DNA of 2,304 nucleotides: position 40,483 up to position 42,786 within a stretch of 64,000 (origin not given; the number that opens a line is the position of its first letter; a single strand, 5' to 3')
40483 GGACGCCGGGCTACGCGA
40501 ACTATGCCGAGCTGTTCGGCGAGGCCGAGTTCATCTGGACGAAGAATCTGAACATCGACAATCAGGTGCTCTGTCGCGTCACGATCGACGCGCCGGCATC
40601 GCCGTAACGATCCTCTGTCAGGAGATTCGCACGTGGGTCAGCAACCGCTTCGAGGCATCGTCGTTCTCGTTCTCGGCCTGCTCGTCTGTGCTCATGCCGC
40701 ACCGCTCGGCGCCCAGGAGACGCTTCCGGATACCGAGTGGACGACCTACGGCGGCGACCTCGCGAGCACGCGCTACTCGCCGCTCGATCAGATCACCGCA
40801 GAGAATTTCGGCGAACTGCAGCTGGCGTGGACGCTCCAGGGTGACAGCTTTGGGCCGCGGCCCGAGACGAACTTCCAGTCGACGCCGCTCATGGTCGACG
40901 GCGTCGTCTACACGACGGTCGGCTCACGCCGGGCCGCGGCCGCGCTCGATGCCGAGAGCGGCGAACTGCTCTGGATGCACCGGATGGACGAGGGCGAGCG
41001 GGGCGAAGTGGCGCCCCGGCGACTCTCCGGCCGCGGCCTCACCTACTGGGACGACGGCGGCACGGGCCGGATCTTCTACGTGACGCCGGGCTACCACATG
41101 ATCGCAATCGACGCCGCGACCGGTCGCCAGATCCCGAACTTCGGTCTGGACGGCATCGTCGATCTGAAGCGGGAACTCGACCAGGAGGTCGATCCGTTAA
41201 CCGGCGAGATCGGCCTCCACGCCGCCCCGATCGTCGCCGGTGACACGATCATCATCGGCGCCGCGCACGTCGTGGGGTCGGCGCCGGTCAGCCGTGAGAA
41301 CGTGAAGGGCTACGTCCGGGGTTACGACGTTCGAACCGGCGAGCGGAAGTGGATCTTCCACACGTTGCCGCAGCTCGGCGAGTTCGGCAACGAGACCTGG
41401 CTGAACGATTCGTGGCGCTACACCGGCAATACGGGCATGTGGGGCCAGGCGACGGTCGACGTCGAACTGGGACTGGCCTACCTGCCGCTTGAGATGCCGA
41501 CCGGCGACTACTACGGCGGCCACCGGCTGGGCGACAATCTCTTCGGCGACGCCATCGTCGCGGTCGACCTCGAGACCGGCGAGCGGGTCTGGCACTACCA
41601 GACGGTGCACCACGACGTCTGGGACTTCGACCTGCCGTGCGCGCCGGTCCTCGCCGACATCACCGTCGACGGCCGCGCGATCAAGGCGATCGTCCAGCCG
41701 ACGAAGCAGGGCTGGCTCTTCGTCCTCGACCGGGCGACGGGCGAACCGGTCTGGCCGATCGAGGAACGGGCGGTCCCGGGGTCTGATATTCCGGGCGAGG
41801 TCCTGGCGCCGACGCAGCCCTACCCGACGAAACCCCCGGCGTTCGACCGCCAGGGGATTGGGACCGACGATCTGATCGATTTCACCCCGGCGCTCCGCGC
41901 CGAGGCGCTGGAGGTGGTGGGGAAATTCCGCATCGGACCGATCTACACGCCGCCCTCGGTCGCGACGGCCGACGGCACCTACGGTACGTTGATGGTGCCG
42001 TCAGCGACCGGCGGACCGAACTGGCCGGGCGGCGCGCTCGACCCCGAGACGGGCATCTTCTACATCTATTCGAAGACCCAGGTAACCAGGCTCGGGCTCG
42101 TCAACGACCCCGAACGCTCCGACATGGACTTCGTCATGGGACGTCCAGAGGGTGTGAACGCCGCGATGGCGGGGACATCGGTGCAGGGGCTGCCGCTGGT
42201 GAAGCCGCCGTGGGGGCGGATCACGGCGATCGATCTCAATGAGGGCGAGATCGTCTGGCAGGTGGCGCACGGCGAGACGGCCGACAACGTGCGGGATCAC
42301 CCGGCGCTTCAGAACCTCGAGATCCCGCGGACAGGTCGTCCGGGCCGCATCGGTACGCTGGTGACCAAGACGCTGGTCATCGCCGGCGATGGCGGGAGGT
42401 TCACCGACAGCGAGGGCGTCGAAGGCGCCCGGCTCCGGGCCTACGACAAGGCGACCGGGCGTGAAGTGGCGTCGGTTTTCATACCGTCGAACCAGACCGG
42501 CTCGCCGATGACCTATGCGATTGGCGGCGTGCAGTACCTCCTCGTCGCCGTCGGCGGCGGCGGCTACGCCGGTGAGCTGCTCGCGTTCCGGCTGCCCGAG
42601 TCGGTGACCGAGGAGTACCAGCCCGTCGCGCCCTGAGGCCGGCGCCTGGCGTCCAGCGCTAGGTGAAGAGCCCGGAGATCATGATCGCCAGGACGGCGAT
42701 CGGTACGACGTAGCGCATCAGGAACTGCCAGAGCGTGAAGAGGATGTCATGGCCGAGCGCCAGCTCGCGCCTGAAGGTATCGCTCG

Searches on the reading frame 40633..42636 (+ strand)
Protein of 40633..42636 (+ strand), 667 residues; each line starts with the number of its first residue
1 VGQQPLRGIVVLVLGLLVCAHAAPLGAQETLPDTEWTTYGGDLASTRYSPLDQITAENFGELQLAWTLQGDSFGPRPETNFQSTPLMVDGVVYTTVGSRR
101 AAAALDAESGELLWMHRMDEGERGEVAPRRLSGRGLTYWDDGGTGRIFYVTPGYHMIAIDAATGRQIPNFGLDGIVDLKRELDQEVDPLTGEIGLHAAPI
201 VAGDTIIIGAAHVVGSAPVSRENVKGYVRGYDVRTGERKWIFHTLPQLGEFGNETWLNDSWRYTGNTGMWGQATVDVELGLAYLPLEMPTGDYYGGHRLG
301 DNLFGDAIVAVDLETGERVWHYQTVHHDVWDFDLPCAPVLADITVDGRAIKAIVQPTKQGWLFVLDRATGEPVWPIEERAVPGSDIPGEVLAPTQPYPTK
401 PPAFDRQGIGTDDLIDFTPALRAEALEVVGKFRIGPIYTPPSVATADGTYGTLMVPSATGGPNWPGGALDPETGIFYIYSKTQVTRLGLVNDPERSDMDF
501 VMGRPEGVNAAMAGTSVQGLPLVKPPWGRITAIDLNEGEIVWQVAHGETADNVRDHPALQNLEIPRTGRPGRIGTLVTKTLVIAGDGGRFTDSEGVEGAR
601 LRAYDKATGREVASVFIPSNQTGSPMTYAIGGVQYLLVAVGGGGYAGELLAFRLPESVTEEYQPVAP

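Call 3: search_protein_families(library=pfam, proteins=[window:40633-42636:+], max_evalue=0.01)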
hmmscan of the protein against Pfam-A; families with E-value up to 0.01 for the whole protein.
window:40633-42636:+ (667 aa): 2 families
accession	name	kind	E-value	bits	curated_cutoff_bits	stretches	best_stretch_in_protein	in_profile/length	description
PF01011.28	PQQ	-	2.8e-183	611.3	26.7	1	36-635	1-594/595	Glucose/ethanol/alcohol dehydrogenase, beta-propeller domain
PF13360.13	PQQ_2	-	3.5e-17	63.3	27.6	1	84-240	28-142/233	Outer membrane protein assembly factor BamB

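Call 4: search_protein_families(library=ncbifam, proteins=[window:40633-42636:+], max_evalue=0.01)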
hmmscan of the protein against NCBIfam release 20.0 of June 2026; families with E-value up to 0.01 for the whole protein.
window:40633-42636:+ (667 aa): 6 families
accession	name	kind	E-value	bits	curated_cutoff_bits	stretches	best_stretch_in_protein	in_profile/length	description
TIGR03074.1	PQQ_membr_DH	subfamily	2.7e-112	376.1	832.65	1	28-646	149-769/783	membrane-bound PQQ-dependent dehydrogenase, glucose/quinate/shikimate family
TIGR04528.1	acido_non_PQQ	subfamily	1e-71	242.2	650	3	34-372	4-309/493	acido-empty-quinoprotein group A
TIGR03075.1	PQQ_enz_alc_DH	subfamily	5.2e-65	220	480.05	3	33-371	18-337/530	PQQ-dependent dehydrogenase, methanol/ethanol family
TIGR03300.1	assembly_YfgL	equivalog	1.7e-09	36.9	285.2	0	308-375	77-130/377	outer membrane protein assembly factor BamB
NF041516.1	PA2928_fam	subfamily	7.7e-08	32.1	70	0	307-332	70-95/376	PA2928 family protein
NF008351.0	PRK11138.1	equivalog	3.2e-06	25.9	423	0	308-376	81-146/394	outer membrane protein assembly factor BamB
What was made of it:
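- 40633..42636 (+): Convergent soluble PQQ-dependent dehydrogenase gene (glucose/quinate-type propeller without membrane anchor or haem domain). Candidate but unproven redox partner. PF01011 E=2.8e-183; TIGR03074 positions 149-769, lacking the N-terminal anchor (calls 3, 4).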

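Call 18: search_solved_structures(query=window:40633-42636:+, max_evalue=1e-10)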
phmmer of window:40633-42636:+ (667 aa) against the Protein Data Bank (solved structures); distinct sequences matched with E-value up to 1e-10: 26.
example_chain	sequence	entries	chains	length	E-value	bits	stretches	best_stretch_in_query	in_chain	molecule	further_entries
1yiq_A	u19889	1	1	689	3.8e-41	144.6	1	35-372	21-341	Quinohemoprotein alcohol dehydrogenase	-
1kb0_A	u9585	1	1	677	7.9e-39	137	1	34-371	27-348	quinohemoprotein alcohol dehydrogenase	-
22vi_A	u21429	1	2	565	3.5e-35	124.9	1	23-499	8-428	Quinohemoprotein alcohol dehydrogenase ADH-IIG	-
4mh1_A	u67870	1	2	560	2.3e-34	122.2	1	32-344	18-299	Sorbose dehydrogenase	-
8gy2_A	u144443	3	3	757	2e-33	119.1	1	35-371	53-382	Alcohol dehydrogenase (quinone), dehydrogenase subunit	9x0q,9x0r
1kv9_A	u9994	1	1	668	2.7e-33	118.6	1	33-372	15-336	TYPE II QUINOHEMOPROTEIN ALCOHOL DEHYDROGENASE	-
1g72_A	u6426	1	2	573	6.6e-27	97.6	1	36-386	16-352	METHANOL DEHYDROGENASE HEAVY SUBUNIT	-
2ad6_A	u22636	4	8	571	6.6e-27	97.5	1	36-389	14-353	Methanol dehydrogenase subunit 1 | METHANOL DEHYDROGENASE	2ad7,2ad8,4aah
2d0v_A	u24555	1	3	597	2.6e-26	95.5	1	34-372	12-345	methanol dehydrogenase large subunit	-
6zcv_A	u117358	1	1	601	6.5e-26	94.3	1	5-372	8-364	Quinoprotein ethanol dehydrogenase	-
6dam_A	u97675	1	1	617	9.8e-26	93.7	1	30-372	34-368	Lanthanide-dependent methanol dehydrogenase XoxF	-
4tqo_B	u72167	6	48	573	3.1e-25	92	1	32-372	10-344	Methanol dehydrogenase protein, large subunit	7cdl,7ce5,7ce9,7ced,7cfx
5xm3_A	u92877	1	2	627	5.7e-25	91.1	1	33-373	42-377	Glucose dehydrogenase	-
9ism_A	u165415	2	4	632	6.1e-25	91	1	30-371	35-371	Methanol dehydrogenase, alpha subunit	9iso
1w6s_A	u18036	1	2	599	2.6e-24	89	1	32-371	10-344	METHANOL DEHYDROGENASE SUBUNIT 1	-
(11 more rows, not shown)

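Call 22: find_homologous_proteins(query=window:40633-42636:+, max_evalue=1e-30)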
Query window:40633-42636:+ (667 aa): 8000 proteins with E <= 1e-30 among 8000 candidates; the best 120 are listed.
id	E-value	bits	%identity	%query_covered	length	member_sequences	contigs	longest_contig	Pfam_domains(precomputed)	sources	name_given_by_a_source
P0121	0.0e+0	1535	100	100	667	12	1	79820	PF01011.29,PF13360.14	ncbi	-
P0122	0.0e+0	1272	82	98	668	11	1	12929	PF01011.29,PF13360.14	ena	-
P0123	0.0e+0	1269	82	98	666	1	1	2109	PF01011.29,PF23727.2,PF13360.14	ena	-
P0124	0.0e+0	1267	81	98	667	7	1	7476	PF01011.29,PF23727.2,PF13360.14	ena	-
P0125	0.0e+0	1263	81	98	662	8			PF01011.29,PF13360.14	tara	tara:strand:- start:1015 stop:3003 length:1989 start_codon:yes stop_codon:yes gene_type:complete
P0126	0.0e+0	1263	81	98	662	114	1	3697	PF01011.29,PF13360.14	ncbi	-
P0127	0.0e+0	1257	81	98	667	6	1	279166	PF01011.29,PF13360.14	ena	-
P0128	0.0e+0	1253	80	99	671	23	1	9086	PF01011.29,PF13360.14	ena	-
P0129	0.0e+0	1113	73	98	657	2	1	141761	PF01011.29,PF13360.14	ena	-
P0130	0.0e+0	1111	72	97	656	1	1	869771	PF01011.29,PF13360.14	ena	-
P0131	0.0e+0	1098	74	95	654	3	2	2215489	PF01011.29,PF13360.14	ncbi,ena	-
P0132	0.0e+0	1093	70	97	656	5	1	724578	PF01011.29,PF13360.14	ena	-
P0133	0.0e+0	1085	72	93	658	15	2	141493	PF01011.29,PF13360.14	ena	-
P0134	0.0e+0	1084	72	95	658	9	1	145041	PF01011.29,PF13360.14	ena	-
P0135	0.0e+0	1083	71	97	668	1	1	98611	PF01011.29,PF13360.14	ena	-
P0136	0.0e+0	1083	70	97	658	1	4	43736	PF01011.29,PF13360.14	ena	-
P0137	0.0e+0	1081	70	97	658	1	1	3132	PF01011.29,PF13360.14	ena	-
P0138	0.0e+0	1081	70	97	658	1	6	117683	PF01011.29,PF13360.14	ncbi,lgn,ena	-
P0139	0.0e+0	1081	70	97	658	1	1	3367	PF01011.29,PF13360.14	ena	-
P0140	0.0e+0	1081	71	97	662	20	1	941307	PF01011.29,PF13360.14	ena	-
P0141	0.0e+0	1081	70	97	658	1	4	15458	PF01011.29,PF13360.14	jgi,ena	jgi:quinoprotein glucose dehydrogenase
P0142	0.0e+0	1081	70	97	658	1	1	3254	PF01011.29,PF13360.14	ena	-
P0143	0.0e+0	1081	70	98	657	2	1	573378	PF01011.29,PF13360.14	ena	-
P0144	0.0e+0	1080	70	97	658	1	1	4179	PF01011.29,PF13360.14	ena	-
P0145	0.0e+0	1079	70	97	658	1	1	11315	PF01011.29,PF13360.14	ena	-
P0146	0.0e+0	1078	69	97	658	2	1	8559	PF01011.29,PF13360.14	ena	-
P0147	0.0e+0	1078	69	97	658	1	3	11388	PF01011.29,PF13360.14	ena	-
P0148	0.0e+0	1078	69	97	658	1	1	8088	PF01011.29,PF13360.14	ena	-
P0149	0.0e+0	1077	69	97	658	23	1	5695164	PF01011.29,PF13360.14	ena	-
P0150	0.0e+0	1076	69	97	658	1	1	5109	PF01011.29,PF13360.14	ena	-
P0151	0.0e+0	1075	69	97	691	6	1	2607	PF01011.29,PF13360.14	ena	-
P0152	0.0e+0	1075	69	97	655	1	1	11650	PF01011.29,PF23727.2,PF13360.14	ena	-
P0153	0.0e+0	1074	69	96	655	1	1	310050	PF01011.29,PF13360.14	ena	-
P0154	0.0e+0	1074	69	97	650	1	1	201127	PF01011.29,PF13360.14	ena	-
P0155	0.0e+0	1074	69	97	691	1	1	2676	PF01011.29,PF13360.14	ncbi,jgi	-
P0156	0.0e+0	1073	69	97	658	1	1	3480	PF01011.29,PF13360.14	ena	-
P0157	0.0e+0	1073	70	94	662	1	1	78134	PF01011.29,PF13360.14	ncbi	-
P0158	0.0e+0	1073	71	97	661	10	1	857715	PF01011.29,PF13360.14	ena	-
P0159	0.0e+0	1072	69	97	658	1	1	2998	PF01011.29,PF13360.14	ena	-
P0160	0.0e+0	1071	66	98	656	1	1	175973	PF01011.29,PF13360.14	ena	-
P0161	0.0e+0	1069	69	96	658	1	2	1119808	PF01011.29,PF13360.14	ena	-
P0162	0.0e+0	1069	69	97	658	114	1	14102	PF01011.29,PF13360.14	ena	-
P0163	0.0e+0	1069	70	96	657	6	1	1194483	PF01011.29,PF13360.14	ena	-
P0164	0.0e+0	1069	69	97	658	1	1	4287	PF01011.29,PF13360.14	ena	-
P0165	0.0e+0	1068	69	97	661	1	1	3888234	PF01011.29,PF13360.14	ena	-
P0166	0.0e+0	1068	70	97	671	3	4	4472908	PF01011.29,PF13360.14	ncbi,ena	-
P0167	0.0e+0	1068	70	94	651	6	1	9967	PF01011.29,PF13360.14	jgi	-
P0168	0.0e+0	1068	69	97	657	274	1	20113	PF01011.29,PF13360.14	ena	-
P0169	0.0e+0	1067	69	97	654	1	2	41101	PF01011.29,PF13360.14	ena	-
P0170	0.0e+0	1067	69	94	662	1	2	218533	PF01011.29,PF13360.14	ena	-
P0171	0.0e+0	1067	68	97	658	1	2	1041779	PF01011.29,PF13360.14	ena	-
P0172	0.0e+0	1067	68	97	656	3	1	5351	PF01011.29,PF13360.14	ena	-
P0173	0.0e+0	1066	69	98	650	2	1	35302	PF01011.29,PF13360.14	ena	-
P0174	0.0e+0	1066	68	98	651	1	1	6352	PF01011.29,PF13360.14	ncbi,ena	-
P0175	0.0e+0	1066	68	98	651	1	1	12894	PF01011.29,PF13360.14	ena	-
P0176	0.0e+0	1064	70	94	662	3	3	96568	PF01011.29,PF23727.2,PF13360.14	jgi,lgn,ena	jgi:quinoprotein glucose dehydrogenase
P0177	0.0e+0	1064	70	96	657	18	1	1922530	PF01011.29,PF13360.14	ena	-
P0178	0.0e+0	1063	70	94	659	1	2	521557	PF01011.29,PF13360.14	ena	-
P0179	0.0e+0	1063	70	93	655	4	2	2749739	PF01011.29,PF13360.14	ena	-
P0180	0.0e+0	1061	68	98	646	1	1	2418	PF01011.29,PF13360.14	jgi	-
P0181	0.0e+0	1061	68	98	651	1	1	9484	PF01011.29,PF13360.14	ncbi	-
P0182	0.0e+0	1060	68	98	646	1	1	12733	PF01011.29,PF13360.14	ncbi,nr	ncbi:MAG: PQQ-binding-like beta-propeller repeat protein [Acidobacteria bacterium]|nr:PQQ-binding-li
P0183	0.0e+0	1060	68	97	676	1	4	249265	PF01011.29,PF13360.14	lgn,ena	-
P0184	0.0e+0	1060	68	97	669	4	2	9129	PF01011.29,PF13360.14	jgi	-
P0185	0.0e+0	1060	71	93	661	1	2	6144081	PF01011.29,PF13360.14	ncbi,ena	-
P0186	0.0e+0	1060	69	97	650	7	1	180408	PF01011.29,PF13360.14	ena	-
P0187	0.0e+0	1059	71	93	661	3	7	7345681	PF01011.29,PF13360.14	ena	-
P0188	0.0e+0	1059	68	98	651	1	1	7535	PF01011.29,PF13360.14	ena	-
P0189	0.0e+0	1059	69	97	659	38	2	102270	PF01011.29,PF13360.14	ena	-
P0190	0.0e+0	1058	69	95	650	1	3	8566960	PF01011.29,PF13360.14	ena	-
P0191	0.0e+0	1058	67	98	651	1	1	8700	PF01011.29,PF13360.14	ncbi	-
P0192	0.0e+0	1058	68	97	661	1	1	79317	PF01011.29,PF13360.14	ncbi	-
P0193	0.0e+0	1058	69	97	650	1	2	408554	PF01011.29,PF13360.14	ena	-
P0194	0.0e+0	1058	70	93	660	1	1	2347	PF01011.29,PF13360.14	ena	-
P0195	0.0e+0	1057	67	98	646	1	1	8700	PF01011.29,PF13360.14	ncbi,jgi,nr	ncbi:MAG: pyrroloquinoline quinone-dependent dehydrogenase [Acidobacteria bacterium]|nr:MAG: pyrrolo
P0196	0.0e+0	1057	68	97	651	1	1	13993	PF01011.29,PF13360.14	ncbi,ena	-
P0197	0.0e+0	1057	69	94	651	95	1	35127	PF01011.29,PF13360.14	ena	-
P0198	0.0e+0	1056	70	94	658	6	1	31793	PF01011.29,PF13360.14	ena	-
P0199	0.0e+0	1056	68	97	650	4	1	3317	PF01011.29,PF13360.14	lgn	-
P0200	0.0e+0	1056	70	94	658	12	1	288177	PF01011.29,PF13360.14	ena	-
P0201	0.0e+0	1056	70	93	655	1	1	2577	PF01011.29,PF13360.14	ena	-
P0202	0.0e+0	1055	68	97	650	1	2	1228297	PF01011.29,PF13360.14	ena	-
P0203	0.0e+0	1055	69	97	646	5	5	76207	PF01011.29,PF13360.14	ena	-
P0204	0.0e+0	1055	70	94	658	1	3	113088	PF01011.29,PF13360.14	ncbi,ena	-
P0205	0.0e+0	1054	67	97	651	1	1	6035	PF01011.29,PF13360.14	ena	-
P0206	0.0e+0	1054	69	97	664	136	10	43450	PF01011.29,PF13360.14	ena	-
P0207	0.0e+0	1054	70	93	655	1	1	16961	PF01011.29,PF13360.14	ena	-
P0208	0.0e+0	1054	66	98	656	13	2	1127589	PF01011.29,PF13360.14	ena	-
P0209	0.0e+0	1053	68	97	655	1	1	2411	PF01011.29,PF13360.14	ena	-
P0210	0.0e+0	1053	68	97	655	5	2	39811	PF01011.29,PF13360.14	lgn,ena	-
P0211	0.0e+0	1053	69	94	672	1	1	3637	PF01011.29,PF13360.14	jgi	jgi:quinoprotein glucose dehydrogenase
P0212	0.0e+0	1053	68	97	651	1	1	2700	PF01011.29,PF13360.14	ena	-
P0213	0.0e+0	1053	68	97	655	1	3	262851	PF01011.29,PF13360.14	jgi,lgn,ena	-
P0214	0.0e+0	1053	68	97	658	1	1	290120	PF01011.29,PF13360.14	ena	-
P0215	0.0e+0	1053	68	96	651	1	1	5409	PF01011.29,PF13360.14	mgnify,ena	mgnify:FL=1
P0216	0.0e+0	1053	68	95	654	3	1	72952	PF01011.29,PF13360.14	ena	-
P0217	0.0e+0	1053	68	97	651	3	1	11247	PF01011.29,PF13360.14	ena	-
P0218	0.0e+0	1053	69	93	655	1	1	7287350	PF01011.29,PF13360.14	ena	-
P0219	0.0e+0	1052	70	94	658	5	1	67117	PF01011.29,PF13360.14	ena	-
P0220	0.0e+0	1052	68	97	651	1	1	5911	PF01011.29,PF13360.14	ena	-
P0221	0.0e+0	1052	70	94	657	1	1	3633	PF01011.29,PF13360.14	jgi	jgi:quinoprotein glucose dehydrogenase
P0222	0.0e+0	1052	68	97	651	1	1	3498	PF01011.29,PF13360.14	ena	-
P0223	0.0e+0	1052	69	97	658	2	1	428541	PF01011.29,PF13360.14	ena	-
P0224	0.0e+0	1052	68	96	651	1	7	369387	PF01011.29,PF13360.14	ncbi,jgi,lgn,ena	-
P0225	0.0e+0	1052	68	97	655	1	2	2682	PF01011.29,PF13360.14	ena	-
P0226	0.0e+0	1052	66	98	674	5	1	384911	PF01011.29,PF13360.14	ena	-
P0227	0.0e+0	1051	70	93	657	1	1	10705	PF01011.29,PF13360.14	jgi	jgi:quinoprotein glucose dehydrogenase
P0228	0.0e+0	1051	68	96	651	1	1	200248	PF01011.29,PF13360.14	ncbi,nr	ncbi:MAG: quinoprotein glucose dehydrogenase [Acidobacteria bacterium]|nr:quinoprotein glucose dehyd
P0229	0.0e+0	1051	66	98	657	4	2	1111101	PF01011.29,PF13360.14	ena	-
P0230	0.0e+0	1051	69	93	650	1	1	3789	PF01011.29,PF13360.14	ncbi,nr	ncbi:MAG: PQQ-binding-like beta-propeller repeat protein [Acidobacteria bacterium]|nr:PQQ-binding-li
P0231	0.0e+0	1051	68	96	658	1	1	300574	PF01011.29,PF13360.14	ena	-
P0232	0.0e+0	1051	69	96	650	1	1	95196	PF01011.29,PF13360.14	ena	-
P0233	0.0e+0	1051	68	96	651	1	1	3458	PF01011.29,PF13360.14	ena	-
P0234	0.0e+0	1051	69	93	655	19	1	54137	PF01011.29,PF13360.14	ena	-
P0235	0.0e+0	1051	69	96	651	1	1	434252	PF01011.29,PF13360.14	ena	-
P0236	0.0e+0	1051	70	93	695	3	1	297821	PF01011.29,PF13360.14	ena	-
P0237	0.0e+0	1051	68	97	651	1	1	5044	PF01011.29,PF13360.14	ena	-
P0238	0.0e+0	1050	68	97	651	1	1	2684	PF01011.29,PF13360.14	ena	-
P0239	0.0e+0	1050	68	95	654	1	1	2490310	PF01011.29,PF13360.14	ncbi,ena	-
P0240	0.0e+0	1050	70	94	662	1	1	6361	PF01011.29,PF23727.2,PF13360.14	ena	-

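Call 23: find_encoding_contigs(protein=P0131, flank=8000, max_places=2)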
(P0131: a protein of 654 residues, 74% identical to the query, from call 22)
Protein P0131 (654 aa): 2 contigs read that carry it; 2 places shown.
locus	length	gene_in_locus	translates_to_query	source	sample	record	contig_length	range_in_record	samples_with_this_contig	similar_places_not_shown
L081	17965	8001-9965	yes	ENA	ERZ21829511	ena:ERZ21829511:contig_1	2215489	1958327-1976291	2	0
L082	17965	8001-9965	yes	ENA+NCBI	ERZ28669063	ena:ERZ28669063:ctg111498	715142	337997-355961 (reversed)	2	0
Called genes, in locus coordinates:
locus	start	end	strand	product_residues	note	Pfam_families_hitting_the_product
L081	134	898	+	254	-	PF00005:ABC_tran, PF13304:AAA_21 (faint)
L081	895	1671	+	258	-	PF00528:BPD_transp_1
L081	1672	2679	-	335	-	PF13379:NMT1_2 (faint), PF09084:NMT1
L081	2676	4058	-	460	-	PF20695:UbiD_N, PF01977:UbiD, PF20696:UbiD_C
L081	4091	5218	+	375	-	PF13472:Lipase_GDSL_2, PF16822:ALGX (weak)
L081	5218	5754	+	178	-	-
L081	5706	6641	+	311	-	PF03062:MBOAT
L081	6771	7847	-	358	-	PF05598:DUF772, PF01609:DDE_Tnp_1, PF13751:DDE_Tnp_1_6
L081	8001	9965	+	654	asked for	PF01011:PQQ, PF13360:PQQ_2 (weak)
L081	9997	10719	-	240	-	PF02687:FtsX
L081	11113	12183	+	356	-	-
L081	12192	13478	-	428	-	PF00155:Aminotran_1_2 (weak), PF00266:Aminotran_5, PF01053:Cys_Met_Meta_PP, PF01041:DegT_DnrJ_EryC1 (weak)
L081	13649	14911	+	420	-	PF01266:DAO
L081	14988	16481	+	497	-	PF04715:, PF00425:Chorismate_bind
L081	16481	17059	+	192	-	PF00117:GATase, PF07722:Peptidase_C26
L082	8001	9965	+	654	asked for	PF01011:PQQ, PF13360:PQQ_2 (weak)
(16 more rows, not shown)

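Call 24: find_encoding_contigs(protein=P0166, flank=8000, max_places=2)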
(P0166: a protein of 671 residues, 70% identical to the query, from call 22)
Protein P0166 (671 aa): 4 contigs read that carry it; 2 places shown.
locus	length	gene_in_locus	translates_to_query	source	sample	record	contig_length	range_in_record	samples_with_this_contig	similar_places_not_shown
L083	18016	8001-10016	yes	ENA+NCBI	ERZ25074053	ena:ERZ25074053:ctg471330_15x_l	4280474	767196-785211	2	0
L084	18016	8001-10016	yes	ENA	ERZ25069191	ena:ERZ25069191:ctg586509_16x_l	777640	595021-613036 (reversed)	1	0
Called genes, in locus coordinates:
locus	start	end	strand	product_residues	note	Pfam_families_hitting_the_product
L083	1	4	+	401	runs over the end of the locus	PF01266:DAO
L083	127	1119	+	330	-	PF04199:Cyclase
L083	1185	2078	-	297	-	PF04199:Cyclase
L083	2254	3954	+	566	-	PF00370:FGGY_N, PF02782:FGGY_C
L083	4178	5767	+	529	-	PF00474:SSF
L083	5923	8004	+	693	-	PF20091:Abhydrolase_10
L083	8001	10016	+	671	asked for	PF01011:PQQ, PF13360:PQQ_2 (faint)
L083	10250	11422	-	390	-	PF01527:HTH_Tnp_1 (weak), PF13011:LZ_Tnp_IS481, PF13384:HTH_23 (weak), PF13518:HTH_28, PF13551:HTH_29 (weak), PF13565:HTH_32, PF00665:rve (weak), PF13683:rve_3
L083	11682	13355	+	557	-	PF13424:TPR_12 (faint), PF00515:TPR_1 (faint), PF07719:TPR_2 (weak), PF13181:TPR_8 (faint), PF13414:TPR_11 (faint), PF13428:TPR_14 (faint), PF13432:TPR_16 (faint)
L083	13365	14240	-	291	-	PF01738:DLH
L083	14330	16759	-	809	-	PF12704:MacB_PCD, PF02687:FtsX, PF12704:MacB_PCD, PF02687:FtsX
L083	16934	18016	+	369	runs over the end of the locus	PF01266:DAO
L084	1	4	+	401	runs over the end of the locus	PF01266:DAO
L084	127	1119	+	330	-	PF04199:Cyclase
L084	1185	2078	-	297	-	PF04199:Cyclase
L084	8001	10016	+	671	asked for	PF01011:PQQ, PF13360:PQQ_2 (faint)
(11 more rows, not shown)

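Call 25: find_encoding_contigs(protein=P0143, flank=8000, max_places=2)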
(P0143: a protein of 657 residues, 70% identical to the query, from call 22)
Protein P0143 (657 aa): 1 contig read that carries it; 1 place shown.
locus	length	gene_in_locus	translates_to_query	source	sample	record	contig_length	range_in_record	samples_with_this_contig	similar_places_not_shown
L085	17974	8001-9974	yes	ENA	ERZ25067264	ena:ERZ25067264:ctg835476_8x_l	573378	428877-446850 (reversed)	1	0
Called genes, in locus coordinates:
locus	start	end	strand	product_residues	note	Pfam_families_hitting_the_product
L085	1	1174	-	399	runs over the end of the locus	PF13360:PQQ_2, PF01011:PQQ (faint), PF13570:Beta-prop_ACSF4 (faint), PF13360:PQQ_2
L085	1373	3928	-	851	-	PF07676:PD40, PF26549:Tricorn_N, PF26550:Tricorn_2nd (weak), PF26549:Tricorn_N, PF26550:Tricorn_2nd, PF07676:PD40, PF01979:Amidohydro_1, PF07969:Amidohydro_3, +3 more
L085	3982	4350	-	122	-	PF07676:PD40 (faint), PF26549:Tricorn_N (weak)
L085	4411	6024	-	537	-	PF00753:Lactamase_B, PF19583:ODP (faint)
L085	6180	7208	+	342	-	-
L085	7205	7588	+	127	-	-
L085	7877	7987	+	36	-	-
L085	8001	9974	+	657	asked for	PF01011:PQQ, PF13360:PQQ_2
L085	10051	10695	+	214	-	PF00111:Fer2 (weak), PF13085:Fer2_3 (faint), PF01799:Fer2_2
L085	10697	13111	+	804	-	PF01315:Ald_Xan_dh_C, PF02738:MoCoBD_1, PF20256:MoCoBD_2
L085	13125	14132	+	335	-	PF00941:FAD_binding_5, PF03450:CO_deh_flav_C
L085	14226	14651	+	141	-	PF03928:HbpS-like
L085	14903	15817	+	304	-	PF01436:NHL (weak), PF17170:DUF5128, PF01436:NHL (weak)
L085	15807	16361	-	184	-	-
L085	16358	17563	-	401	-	-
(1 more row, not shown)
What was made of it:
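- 40633..42636 (+): 0 of 3 orthologues at 70-74% identity lie next to an FMN_bind/Fer4_5 pair (calls 23-25).
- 0 of 3 PQQ-DH orthologues at 70-74% identity have FMN_bind/Fer4_5 neighbours (calls 23-25).
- Tried and rejected: PQQ-DH as a general partner: reverse look-ups of three orthologues were negative (calls 23-25).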
